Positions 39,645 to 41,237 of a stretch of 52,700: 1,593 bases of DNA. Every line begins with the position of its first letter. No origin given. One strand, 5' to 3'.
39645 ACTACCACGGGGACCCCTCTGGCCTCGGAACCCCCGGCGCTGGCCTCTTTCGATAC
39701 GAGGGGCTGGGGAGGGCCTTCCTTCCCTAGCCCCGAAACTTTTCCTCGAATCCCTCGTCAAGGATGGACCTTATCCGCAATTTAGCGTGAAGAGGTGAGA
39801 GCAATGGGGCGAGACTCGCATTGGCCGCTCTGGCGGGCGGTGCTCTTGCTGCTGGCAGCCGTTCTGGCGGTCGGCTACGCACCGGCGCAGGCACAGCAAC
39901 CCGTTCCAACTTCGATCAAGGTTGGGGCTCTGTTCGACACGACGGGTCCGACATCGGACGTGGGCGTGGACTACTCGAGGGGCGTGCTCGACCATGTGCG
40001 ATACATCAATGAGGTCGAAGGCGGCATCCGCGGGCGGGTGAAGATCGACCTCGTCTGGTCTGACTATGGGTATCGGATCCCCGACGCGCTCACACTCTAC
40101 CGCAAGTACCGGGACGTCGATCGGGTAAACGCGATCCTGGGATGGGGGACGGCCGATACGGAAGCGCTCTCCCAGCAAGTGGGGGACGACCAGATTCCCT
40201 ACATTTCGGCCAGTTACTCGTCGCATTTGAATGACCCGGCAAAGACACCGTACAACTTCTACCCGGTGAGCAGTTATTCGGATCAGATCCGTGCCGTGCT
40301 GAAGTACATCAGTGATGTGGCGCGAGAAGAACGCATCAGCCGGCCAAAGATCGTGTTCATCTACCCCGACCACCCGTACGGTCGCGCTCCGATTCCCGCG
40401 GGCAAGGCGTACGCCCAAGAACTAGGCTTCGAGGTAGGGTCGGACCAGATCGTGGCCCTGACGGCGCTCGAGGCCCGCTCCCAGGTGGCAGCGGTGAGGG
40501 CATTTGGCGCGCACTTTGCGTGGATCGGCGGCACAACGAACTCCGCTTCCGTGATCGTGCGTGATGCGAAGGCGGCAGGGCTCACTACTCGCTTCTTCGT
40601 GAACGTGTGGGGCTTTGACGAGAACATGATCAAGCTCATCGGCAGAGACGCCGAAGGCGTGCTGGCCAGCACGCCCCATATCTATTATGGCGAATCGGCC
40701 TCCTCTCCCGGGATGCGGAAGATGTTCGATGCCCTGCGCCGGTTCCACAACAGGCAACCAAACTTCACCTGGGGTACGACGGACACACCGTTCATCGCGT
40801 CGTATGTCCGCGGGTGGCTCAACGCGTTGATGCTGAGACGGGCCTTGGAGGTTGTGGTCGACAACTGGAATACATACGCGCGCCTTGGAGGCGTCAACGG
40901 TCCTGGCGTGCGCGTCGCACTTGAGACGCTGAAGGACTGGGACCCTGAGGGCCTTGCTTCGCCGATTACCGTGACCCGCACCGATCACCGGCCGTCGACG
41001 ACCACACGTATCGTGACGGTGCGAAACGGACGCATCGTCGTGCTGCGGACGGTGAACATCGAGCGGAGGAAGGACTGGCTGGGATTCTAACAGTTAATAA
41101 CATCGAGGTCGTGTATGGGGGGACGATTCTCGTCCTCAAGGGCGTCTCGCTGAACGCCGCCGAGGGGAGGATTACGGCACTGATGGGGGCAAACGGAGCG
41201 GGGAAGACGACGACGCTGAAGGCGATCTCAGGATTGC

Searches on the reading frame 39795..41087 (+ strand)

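Call 71: search_protein_families(library=pfam, proteins=[window:39795-41087:+], max_evalue=0.00001)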
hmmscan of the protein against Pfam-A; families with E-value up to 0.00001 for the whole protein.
window:39795-41087:+ (431 aa): 1 family
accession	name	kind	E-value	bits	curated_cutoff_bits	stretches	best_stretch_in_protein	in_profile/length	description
PF13458.12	Peripla_BP_6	-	1.7e-56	192.8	31.7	1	40-412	1-342/343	Periplasmic binding protein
